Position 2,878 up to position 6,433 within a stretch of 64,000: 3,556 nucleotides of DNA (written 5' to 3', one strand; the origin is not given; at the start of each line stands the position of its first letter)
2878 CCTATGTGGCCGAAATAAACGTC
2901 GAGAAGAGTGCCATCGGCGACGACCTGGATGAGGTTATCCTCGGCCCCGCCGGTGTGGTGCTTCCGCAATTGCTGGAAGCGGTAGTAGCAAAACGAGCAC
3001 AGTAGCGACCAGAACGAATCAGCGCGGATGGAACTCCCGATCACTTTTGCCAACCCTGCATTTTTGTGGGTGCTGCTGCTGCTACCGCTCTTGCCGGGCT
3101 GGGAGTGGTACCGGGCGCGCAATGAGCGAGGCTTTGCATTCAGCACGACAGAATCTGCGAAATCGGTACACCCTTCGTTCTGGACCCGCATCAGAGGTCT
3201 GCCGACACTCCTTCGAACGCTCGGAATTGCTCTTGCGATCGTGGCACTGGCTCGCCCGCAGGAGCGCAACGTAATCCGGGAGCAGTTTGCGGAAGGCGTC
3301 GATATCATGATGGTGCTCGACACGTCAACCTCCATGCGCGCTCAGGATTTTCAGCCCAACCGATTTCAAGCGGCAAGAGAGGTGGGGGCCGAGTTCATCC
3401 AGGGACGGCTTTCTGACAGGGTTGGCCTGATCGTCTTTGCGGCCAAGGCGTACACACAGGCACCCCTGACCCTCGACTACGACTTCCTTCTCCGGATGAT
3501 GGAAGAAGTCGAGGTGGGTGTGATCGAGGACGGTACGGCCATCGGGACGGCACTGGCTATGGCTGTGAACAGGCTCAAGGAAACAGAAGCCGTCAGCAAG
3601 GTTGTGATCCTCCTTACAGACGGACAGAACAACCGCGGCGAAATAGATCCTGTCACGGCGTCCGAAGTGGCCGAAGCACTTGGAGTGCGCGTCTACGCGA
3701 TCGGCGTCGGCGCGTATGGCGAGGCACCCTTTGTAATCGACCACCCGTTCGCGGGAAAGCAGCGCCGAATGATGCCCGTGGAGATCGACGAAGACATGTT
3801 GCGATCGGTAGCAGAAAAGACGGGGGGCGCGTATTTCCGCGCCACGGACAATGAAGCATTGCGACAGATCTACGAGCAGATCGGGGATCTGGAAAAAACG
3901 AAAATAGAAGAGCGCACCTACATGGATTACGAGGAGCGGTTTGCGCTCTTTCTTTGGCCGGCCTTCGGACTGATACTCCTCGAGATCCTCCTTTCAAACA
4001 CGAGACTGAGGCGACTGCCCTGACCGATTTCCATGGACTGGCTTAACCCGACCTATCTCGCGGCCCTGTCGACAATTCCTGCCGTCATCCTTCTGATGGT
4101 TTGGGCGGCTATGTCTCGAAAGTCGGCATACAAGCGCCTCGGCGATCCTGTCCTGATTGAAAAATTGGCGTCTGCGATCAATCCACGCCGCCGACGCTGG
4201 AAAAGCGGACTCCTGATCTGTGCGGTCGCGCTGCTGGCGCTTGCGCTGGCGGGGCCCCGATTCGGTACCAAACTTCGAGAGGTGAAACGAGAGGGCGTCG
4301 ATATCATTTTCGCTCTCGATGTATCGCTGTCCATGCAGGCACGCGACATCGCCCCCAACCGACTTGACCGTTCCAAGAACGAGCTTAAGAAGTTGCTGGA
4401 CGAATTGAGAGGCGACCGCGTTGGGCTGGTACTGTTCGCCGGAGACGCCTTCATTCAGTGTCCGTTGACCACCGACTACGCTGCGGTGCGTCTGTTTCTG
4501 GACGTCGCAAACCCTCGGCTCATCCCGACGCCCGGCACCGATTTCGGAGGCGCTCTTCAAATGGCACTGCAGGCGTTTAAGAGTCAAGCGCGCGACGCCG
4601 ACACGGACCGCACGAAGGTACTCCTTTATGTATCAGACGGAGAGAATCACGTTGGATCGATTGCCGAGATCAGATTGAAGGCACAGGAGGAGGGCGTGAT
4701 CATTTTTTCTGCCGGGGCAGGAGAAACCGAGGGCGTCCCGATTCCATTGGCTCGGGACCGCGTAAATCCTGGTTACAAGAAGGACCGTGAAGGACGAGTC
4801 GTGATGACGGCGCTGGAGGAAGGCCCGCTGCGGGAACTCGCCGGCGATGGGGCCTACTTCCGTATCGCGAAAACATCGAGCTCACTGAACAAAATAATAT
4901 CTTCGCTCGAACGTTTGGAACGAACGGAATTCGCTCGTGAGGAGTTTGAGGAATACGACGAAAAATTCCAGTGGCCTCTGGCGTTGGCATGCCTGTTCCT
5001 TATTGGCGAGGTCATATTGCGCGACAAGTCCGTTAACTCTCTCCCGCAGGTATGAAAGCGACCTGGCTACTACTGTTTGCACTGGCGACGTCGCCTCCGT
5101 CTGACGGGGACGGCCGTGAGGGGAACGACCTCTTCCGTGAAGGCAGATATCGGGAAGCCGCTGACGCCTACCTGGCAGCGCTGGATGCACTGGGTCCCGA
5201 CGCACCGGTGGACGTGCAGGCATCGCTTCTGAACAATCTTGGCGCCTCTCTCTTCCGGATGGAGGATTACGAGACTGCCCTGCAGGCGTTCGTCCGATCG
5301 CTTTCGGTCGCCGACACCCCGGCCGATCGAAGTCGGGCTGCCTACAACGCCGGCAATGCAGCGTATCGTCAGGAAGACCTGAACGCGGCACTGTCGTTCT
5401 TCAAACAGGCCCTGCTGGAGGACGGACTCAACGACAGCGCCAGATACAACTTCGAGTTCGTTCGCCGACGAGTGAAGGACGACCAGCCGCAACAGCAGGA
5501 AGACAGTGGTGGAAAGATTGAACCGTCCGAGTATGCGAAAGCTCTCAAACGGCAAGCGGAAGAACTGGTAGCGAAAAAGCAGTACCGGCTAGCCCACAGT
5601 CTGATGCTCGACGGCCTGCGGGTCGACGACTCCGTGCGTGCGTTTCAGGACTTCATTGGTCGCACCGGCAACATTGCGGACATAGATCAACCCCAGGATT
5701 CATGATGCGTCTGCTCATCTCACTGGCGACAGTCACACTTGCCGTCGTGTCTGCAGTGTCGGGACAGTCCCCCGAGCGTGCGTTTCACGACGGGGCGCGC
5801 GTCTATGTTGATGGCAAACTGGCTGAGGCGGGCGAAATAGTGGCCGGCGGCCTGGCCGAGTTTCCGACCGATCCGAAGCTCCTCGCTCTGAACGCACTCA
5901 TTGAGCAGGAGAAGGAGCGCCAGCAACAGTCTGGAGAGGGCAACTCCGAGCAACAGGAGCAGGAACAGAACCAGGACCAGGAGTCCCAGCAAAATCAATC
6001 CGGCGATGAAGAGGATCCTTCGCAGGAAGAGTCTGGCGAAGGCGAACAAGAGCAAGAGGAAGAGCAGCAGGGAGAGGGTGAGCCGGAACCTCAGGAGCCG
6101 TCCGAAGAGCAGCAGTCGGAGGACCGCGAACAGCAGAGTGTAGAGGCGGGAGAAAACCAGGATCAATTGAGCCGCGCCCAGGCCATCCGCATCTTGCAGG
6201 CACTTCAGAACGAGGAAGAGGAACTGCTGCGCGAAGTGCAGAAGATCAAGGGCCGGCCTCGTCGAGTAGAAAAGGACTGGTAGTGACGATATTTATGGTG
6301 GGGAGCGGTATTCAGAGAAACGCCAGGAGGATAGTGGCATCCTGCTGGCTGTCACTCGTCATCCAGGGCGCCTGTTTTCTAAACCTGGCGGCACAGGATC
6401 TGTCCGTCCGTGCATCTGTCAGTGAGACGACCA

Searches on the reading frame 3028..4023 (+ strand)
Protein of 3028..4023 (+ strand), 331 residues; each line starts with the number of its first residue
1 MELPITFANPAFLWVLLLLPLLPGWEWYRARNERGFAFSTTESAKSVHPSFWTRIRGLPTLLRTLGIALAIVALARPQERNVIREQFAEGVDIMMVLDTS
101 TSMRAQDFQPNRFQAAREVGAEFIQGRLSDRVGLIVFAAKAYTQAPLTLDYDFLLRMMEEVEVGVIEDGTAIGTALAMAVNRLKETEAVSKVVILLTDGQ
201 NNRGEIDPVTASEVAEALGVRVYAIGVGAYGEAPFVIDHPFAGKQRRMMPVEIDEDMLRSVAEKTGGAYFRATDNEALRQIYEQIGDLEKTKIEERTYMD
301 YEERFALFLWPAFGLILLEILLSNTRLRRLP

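Call 3: search_protein_families(library=pfam, proteins=[window:3028-4023:+], max_evalue=0.01)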
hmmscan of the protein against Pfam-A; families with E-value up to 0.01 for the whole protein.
window:3028-4023:+ (331 aa): 8 families
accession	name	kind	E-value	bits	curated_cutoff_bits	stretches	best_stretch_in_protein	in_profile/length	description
PF00092.34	VWA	-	1.2e-22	81.4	23.8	1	92-284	1-174/174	von Willebrand factor type A domain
PF13519.12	VWA_2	-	1.2e-22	81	27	1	93-200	1-107/107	von Willebrand factor type A domain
PF07584.16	BatA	-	5e-10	40.1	25.9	1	5-77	2-77/77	Aerotolerance regulator N-terminal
PF01882.25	DUF58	-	1.6e-05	24.6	23.4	1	86-221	31-160/216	Protein of unknown function DUF58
PF06707.17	DUF1194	-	1.7e-05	24.6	27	1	167-229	92-156/206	Protein of unknown function (DUF1194)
PF13768.12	VWA_3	-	0.0021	18.6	27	0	92-232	2-138/155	von Willebrand factor type A domain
PF05762.20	VWA_CoxE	-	0.0027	17.6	26.4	1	78-215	43-173/222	VWA domain containing CoxE-like protein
PF04056.20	Ssl1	-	0.0067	16.7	27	0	96-228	1-139/193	Ssl1-like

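Call 6: search_protein_families(library=ncbifam, proteins=[window:3028-4023:+], max_evalue=0.001)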
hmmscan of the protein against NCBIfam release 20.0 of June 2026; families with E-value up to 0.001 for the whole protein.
window:3028-4023:+ (331 aa): 6 families
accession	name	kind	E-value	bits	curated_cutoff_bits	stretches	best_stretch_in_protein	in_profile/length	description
NF047508.1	VWA_BatA_Lepto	exception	1.2e-60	205.2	380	1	7-324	2-308/315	VWA domain-containing protein BatA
NF010238.0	PRK13685.1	subfamily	5.7e-26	91.4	432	1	7-286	14-295/335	hypothetical protein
NF047506.1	VWA_BatB_Lepto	exception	5.9e-26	91.3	350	2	61-205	56-202/324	VWA domain-containing protein BatB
TIGR03436.1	acidobact_VWFA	subfamily_domain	6.7e-12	45.5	81.25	1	92-286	68-279/324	VWA domain-containing protein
TIGR02442.1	Cob-chelat-sub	hypoth_equivalog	1.4e-07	30.4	779.45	1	78-211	461-593/641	putative cobaltochelatase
TIGR03788.1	marine_srt_targ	equivalog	4.3e-05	22.1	551.65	1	91-229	272-407/629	marine proteobacterial sortase target protein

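Call 23: find_related_loci(query=A1, collection=metagenome_contigs, flank=10000)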
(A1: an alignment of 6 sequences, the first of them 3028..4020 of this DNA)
Query A1 (331 aa) in metagenome_contigs; peptide patterns used: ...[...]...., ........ (x = any residue, [..] = any of these).
600 stretches matched a pattern (row limit reached: there are more); 526 encode a relative of the query (tblastn E <= 1e-3); the best 80 are kept; 80 distinct loci.
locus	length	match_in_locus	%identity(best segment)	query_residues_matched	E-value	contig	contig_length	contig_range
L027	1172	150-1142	78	1-331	0e+0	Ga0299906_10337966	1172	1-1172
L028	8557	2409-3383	76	7-331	4e-155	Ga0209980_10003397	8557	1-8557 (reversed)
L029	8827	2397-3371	72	7-331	8e-155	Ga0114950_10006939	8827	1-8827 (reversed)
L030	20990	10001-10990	70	2-331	6e-149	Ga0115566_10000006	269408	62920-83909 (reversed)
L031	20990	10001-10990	70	2-331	6e-149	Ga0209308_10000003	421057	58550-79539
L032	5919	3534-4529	69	1-331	3e-147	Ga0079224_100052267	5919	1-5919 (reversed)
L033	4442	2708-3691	68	5-331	3e-147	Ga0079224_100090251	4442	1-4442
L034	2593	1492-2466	69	7-331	5e-152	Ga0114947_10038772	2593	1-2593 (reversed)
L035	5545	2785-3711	72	24-331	2e-143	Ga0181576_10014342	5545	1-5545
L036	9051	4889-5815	72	24-331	2e-142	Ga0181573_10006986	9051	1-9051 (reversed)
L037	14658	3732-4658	72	24-331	2e-142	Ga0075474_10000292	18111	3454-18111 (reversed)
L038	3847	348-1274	72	24-331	2e-146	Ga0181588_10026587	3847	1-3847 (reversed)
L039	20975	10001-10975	68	7-331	2e-142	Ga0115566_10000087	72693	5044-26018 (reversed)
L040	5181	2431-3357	72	24-331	2e-143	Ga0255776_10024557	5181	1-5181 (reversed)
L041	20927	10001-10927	70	24-331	2e-144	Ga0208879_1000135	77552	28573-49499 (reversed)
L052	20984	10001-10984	53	3-330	4e-105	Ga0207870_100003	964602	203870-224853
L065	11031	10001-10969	50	11-331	1e-93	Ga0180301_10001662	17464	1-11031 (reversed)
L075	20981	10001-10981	46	5-331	3e-87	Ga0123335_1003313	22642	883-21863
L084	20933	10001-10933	50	27-331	7e-87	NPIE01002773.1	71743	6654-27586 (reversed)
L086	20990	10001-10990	44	5-330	8e-83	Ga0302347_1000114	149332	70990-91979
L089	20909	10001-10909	48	7-308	6e-82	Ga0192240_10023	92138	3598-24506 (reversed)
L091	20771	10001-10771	51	76-331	3e-80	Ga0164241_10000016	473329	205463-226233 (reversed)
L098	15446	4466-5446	46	7-331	2e-77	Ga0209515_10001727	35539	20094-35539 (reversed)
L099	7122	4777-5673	44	38-331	5e-77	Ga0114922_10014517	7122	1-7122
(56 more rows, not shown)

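Call 29: search_protein_families(library=pfam, proteins=[L075:7185-8168:+, L075:9043-9996:+, L084:5495-6304:+, L084:6312-6911:+, L084:7836-8756:+, L084:8763-9881:+], max_evalue=0.01)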
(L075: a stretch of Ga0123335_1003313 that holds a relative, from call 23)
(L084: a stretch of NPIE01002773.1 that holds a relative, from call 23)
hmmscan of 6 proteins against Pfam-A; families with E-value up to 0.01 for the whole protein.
L075:7185-8168:+ (327 aa): 8 families
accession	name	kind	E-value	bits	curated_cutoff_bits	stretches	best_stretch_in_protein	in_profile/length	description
PF07726.17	AAA_3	-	2.1e-67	225.5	27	1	47-177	1-131/131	ATPase family associated with various cellular activities (AAA)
PF17863.7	AAA_lid_2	-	4.4e-19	68.4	22.7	1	254-320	8-74/74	AAA lid domain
PF20030.5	bpMoxR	-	1e-15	57.8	27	1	21-208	7-195/205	MoxR domain in the MoxR-vWA-beta-propeller ternary systems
PF07728.20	AAA_5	-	7.5e-15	55.6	22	1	47-175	1-139/139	AAA domain (dynein-related subfamily)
PF00004.35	AAA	-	3e-05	24.9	21.2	1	48-160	1-112/131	ATPase family associated with various cellular activities (AAA)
PF00158.32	Sigma54_activat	-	0.00015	22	20.2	1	44-161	21-147/168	Sigma-54 interaction domain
PF00493.29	MCM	-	0.00023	20.8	23.3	1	41-159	53-174/224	MCM P-loop domain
PF05496.18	RuvB_N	-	0.00028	21.1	27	1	45-139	33-115/159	Holliday junction DNA helicase RuvB P-loop domain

L075:9043-9996:+ (317 aa): 0 families

L084:5495-6304:+ (269 aa): 1 family
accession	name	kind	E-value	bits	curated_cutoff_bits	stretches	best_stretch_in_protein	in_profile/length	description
PF00990.26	GGDEF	-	8.8e-32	110.5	23.8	1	106-248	2-160/161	Diguanylate cyclase, GGDEF domain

L084:6312-6911:+ (199 aa): 0 families

L084:7836-8756:+ (306 aa): 2 families
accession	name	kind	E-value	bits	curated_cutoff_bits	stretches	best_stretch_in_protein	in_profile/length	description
PF13624.11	SurA_N_3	-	0.00023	21.5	27.2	0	154-214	40-103/162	SurA-like N-terminal domain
PF13623.11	SurA_N_2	-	0.0082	16.5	28.5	0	152-222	39-118/145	SurA-like N-terminal domain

L084:8763-9881:+ (372 aa): 1 family
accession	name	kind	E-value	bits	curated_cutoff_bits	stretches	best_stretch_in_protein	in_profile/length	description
PF13584.12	BatD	-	0.00035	21.6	24.1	1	27-125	3-92/92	BatD DUF11 like domain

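Call 54: list_cluster_members(proteins=[L052:10993-12009:+, L052:12017-12748:+])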
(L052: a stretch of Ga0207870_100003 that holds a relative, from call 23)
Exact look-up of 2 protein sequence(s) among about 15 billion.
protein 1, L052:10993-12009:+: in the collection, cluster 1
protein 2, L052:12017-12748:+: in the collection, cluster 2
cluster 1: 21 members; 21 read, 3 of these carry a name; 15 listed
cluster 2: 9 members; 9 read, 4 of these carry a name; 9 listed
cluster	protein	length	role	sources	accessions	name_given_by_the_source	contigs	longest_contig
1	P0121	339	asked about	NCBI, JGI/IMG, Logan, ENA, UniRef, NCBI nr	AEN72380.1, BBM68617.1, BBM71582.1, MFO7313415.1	VWA domain-containing protein [Rhodothermus marinus] | VWA domain-containing protein n=1 Tax=Rhodothermus marinus TaxID=29549 RepID=UPI000223D89B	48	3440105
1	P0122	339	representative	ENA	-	-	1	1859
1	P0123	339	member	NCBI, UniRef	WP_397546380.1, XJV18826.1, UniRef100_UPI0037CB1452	VWA domain-containing protein [Rhodothermus marinus] | VWA domain-containing protein n=1 Tax=Rhodothermus marinus TaxID=29549 RepID=UPI0037CB1452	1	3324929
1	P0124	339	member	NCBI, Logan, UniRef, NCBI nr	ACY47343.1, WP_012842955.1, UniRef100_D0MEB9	VWA domain-containing protein [Rhodothermus marinus] | von Willebrand factor type A n=1 Tax=Rhodothermus marinus (strain ATCC 43812 / DSM 4252 / ...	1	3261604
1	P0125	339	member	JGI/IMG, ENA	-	-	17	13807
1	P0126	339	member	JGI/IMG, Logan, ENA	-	-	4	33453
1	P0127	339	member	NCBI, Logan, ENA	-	-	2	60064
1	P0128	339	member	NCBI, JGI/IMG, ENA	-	-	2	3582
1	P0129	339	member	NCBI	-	-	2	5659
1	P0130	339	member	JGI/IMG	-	-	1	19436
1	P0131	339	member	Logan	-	-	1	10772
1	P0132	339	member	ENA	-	-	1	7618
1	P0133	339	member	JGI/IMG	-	-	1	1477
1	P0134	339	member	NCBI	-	-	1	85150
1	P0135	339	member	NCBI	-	-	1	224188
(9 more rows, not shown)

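Call 57: search_protein_families(library=padloc, proteins=[window:3028-4023:+], max_evalue=0.001)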
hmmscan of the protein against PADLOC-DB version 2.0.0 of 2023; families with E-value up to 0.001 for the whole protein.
window:3028-4023:+ (331 aa): 0 families

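Call 59: search_protein_families(library=pfam, proteins=[L086:8352-9995:+, L089:9196-9963:+, L091:8823-9779:+, L098:3015-4454:+, L099:3584-4684:+, L065:8805-9929:+, L099:2293-3672:+, L089:8214-9209:+], max_evalue=0.01)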
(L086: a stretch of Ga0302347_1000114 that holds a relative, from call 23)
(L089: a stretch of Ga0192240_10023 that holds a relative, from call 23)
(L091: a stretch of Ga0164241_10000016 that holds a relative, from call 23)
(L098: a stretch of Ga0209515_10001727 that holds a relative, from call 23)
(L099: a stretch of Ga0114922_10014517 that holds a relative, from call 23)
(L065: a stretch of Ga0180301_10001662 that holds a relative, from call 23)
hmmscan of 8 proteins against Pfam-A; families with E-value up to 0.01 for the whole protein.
L086:8352-9995:+ (547 aa): 1 family
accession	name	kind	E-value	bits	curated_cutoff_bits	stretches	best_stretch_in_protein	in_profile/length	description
PF13584.12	BatD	-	4.2e-06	27.7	24.1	1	30-124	1-92/92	BatD DUF11 like domain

L089:9196-9963:+ (255 aa): 13 families
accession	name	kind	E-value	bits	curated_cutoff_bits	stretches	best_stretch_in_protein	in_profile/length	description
PF07719.23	TPR_2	-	2.2e-13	49.6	27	1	108-140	2-34/34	Tetratricopeptide repeat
PF14559.12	TPR_19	-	3.3e-13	50.2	25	2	48-96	5-53/68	Tetratricopeptide repeat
PF00515.34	TPR_1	-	6.5e-13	48.3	27.8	1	108-140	2-34/34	Tetratricopeptide repeat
PF13432.12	TPR_16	-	6.6e-11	42.9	32.7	2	112-149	2-39/65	Tetratricopeptide repeat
PF13414.12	TPR_11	-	3.1e-07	30.4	26.8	1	114-147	1-34/42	TPR repeat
PF13424.12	TPR_12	-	6.9e-07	29.8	30.1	1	76-135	11-73/77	Tetratricopeptide repeat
PF13181.12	TPR_8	-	1.2e-06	28.6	25.7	1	108-140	2-34/34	Tetratricopeptide repeat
PF13428.12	TPR_14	-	1.1e-05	26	23.5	1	110-149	4-43/44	Tetratricopeptide repeat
PF13431.12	TPR_17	-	1.1e-05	25.7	24.4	0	107-128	13-34/34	Tetratricopeptide repeat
PF23914.1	TPR_CcmH_CycH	-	0.00074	19.8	42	1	119-160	62-103/158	Cytochrome c-type biogenesis protein H TPR domain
PF13174.12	TPR_6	-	0.00077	20.4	26.3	0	110-139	3-32/33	Tetratricopeptide repeat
PF25064.1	ARM_TT21_5th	-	0.0027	18.5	27.8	1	44-136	11-101/117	TT21 fifth ARM repeats domain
PF07720.18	TPR_3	-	0.0061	17.1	20.7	0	116-140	10-34/34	Tetratricopeptide repeat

L091:8823-9779:+ (318 aa): 3 families
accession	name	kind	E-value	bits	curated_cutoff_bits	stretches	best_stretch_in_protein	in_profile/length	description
PF14316.11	DUF4381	-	2e-08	35.1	27.2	1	167-250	21-89/145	Domain of unknown function (DUF4381)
PF13584.12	BatD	-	3.9e-06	27.8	24.1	1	41-141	2-92/92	BatD DUF11 like domain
PF04290.18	DctQ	-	0.0082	16.5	28.3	0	159-189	57-88/132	Tripartite ATP-independent periplasmic transporters, DctQ component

L098:3015-4454:+ (479 aa): 2 families
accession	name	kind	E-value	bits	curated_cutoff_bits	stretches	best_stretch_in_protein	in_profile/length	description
PF13584.12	BatD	-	7e-06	27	24.1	1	116-216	2-92/92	BatD DUF11 like domain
PF14316.11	DUF4381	-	0.00099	19.9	27.2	1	226-326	2-91/145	Domain of unknown function (DUF4381)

L099:3584-4684:+ (366 aa): 0 families

L065:8805-9929:+ (374 aa): 1 family
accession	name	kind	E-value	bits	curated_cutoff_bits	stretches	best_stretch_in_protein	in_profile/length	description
PF13584.12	BatD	-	2e-05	25.5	24.1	1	29-129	2-92/92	BatD DUF11 like domain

L099:2293-3672:+ (459 aa): 3 families
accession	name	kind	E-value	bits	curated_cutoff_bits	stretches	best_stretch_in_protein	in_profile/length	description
PF13145.12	Rotamase_2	-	2.7e-17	64.2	27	1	282-412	1-121/121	PPIC-type PPIASE domain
PF13616.12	Rotamase_3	-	1.6e-13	51.6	22.5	1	300-399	12-115/116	PPIC-type PPIASE domain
PF00639.27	Rotamase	-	3.8e-12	47.4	21.7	1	314-397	19-96/97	PPIC-type PPIASE domain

L089:8214-9209:+ (331 aa): 0 families

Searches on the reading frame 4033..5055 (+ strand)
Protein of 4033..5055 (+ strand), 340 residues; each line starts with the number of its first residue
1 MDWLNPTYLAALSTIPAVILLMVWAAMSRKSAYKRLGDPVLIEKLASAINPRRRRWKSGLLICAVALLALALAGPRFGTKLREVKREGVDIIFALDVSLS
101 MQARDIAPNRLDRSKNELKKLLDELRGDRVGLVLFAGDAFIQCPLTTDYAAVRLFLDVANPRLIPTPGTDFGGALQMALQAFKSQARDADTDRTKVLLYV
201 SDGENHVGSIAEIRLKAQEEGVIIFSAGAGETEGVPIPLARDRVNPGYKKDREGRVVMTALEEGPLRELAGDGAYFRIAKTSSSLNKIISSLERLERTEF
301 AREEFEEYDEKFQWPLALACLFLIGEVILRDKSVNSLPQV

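Call 3: search_protein_families(library=pfam, proteins=[window:4033-5055:+], max_evalue=0.01)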
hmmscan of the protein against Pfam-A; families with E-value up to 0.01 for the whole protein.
window:4033-5055:+ (340 aa): 3 families
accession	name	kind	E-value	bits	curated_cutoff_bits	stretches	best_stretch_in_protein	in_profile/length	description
PF13519.12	VWA_2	-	2.1e-19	70.6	27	1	91-204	1-107/107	von Willebrand factor type A domain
PF00092.34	VWA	-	4.4e-15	56.8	23.8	1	90-231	1-141/174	von Willebrand factor type A domain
PF07584.16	BatA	-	0.00027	21.7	25.9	1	1-75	1-77/77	Aerotolerance regulator N-terminal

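Call 6: search_protein_families(library=ncbifam, proteins=[window:4033-5055:+], max_evalue=0.001)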
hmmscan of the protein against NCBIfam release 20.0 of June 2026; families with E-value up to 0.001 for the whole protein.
window:4033-5055:+ (340 aa): 4 families
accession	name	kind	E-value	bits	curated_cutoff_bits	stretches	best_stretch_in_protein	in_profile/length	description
NF047506.1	VWA_BatB_Lepto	exception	1e-34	120.1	350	1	58-324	55-322/324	VWA domain-containing protein BatB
NF047508.1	VWA_BatA_Lepto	exception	5.6e-30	104.5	380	1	44-233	44-232/315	VWA domain-containing protein BatA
NF010238.0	PRK13685.1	subfamily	1.8e-21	76.6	432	1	5-209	16-217/335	hypothetical protein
TIGR02442.1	Cob-chelat-sub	hypoth_equivalog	1.2e-07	30.6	779.45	1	83-210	467-588/641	putative cobaltochelatase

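Call 57: search_protein_families(library=padloc, proteins=[window:4033-5055:+], max_evalue=0.001)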
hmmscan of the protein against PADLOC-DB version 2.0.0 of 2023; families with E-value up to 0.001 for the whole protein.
window:4033-5055:+ (340 aa): 0 families

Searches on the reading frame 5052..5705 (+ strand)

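Call 3: search_protein_families(library=pfam, proteins=[window:5052-5705:+], max_evalue=0.01)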
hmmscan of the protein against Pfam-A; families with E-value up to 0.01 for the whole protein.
window:5052-5705:+ (217 aa): 9 families
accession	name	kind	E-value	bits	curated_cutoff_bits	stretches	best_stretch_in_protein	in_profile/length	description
PF07719.23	TPR_2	-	2e-12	46.6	27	2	58-86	2-30/34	Tetratricopeptide repeat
PF00515.34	TPR_1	-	4.2e-12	45.8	27.8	1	57-86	1-30/34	Tetratricopeptide repeat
PF13424.12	TPR_12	-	2.3e-11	44.2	30.1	1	57-121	3-72/77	Tetratricopeptide repeat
PF13432.12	TPR_16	-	3e-08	34.4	32.7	2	63-121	3-58/65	Tetratricopeptide repeat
PF13176.12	TPR_7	-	4.4e-06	26.8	27.9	0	60-93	2-35/36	Tetratricopeptide repeat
PF13374.12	TPR_10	-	4.2e-05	23.9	27.5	1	57-86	2-31/42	Tetratricopeptide repeat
PF13181.12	TPR_8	-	9.6e-05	22.7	25.7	0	95-121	2-28/34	Tetratricopeptide repeat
PF13414.12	TPR_11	-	0.0026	17.9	26.8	0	24-45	1-22/42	TPR repeat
PF07720.18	TPR_3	-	0.0066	17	20.7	0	27-45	11-31/34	Tetratricopeptide repeat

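Call 6: search_protein_families(library=ncbifam, proteins=[window:5052-5705:+], max_evalue=0.001)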
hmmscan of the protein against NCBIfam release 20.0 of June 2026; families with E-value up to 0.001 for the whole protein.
window:5052-5705:+ (217 aa): 7 families
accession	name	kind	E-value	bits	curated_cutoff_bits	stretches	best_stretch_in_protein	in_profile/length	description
NF047507.1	TPR_BatC_Lepto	exception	6.6e-14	51.9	175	1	23-189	30-194/214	TPR repeat-containing protein BatC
TIGR02521.1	type_IV_pilW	equivalog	4.5e-06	26.4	154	1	55-133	97-174/234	type IV pilus biogenesis/stability protein PilW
NF047371.1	FlcA_CTERM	equivalog_domain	1e-05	24.2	300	1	27-121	449-534/646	periplasmic flagellar collar protein FlcA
NF002725.1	PRK02603.1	equivalog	0.00025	21.1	143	1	71-144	49-122/173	photosystem I assembly protein Ycf3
NF033920.0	C39_PA2778_fam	equivalog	0.00032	20.2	150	0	24-86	197-253/255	PA2778 family cysteine peptidase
NF040959.1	MamA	equivalog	0.00036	20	200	0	29-134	49-145/204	magnetosome protein MamA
TIGR02795.1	tol_pal_ybgF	equivalog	0.00065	20.3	90.1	0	23-119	8-101/119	tol-pal system protein YbgF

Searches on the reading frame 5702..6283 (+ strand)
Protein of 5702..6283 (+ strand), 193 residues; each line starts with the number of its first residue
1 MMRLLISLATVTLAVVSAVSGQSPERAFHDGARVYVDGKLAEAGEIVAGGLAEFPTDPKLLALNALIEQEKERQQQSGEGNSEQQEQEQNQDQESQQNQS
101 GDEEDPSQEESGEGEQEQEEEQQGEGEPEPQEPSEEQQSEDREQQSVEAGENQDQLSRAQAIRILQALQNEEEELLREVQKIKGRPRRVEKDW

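Call 3: search_protein_families(library=pfam, proteins=[window:5702-6283:+], max_evalue=0.01)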
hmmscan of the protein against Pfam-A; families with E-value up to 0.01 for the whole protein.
window:5702-6283:+ (193 aa): 0 families

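Call 6: search_protein_families(library=ncbifam, proteins=[window:5702-6283:+], max_evalue=0.001)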
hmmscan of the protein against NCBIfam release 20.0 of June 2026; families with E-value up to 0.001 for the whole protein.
window:5702-6283:+ (193 aa): 1 family
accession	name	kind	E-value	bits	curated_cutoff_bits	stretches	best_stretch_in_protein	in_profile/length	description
NF043060.1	MAP_0585_fam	equivalog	0.00087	19.4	170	1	69-155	81-172/319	MAP_0585 family protein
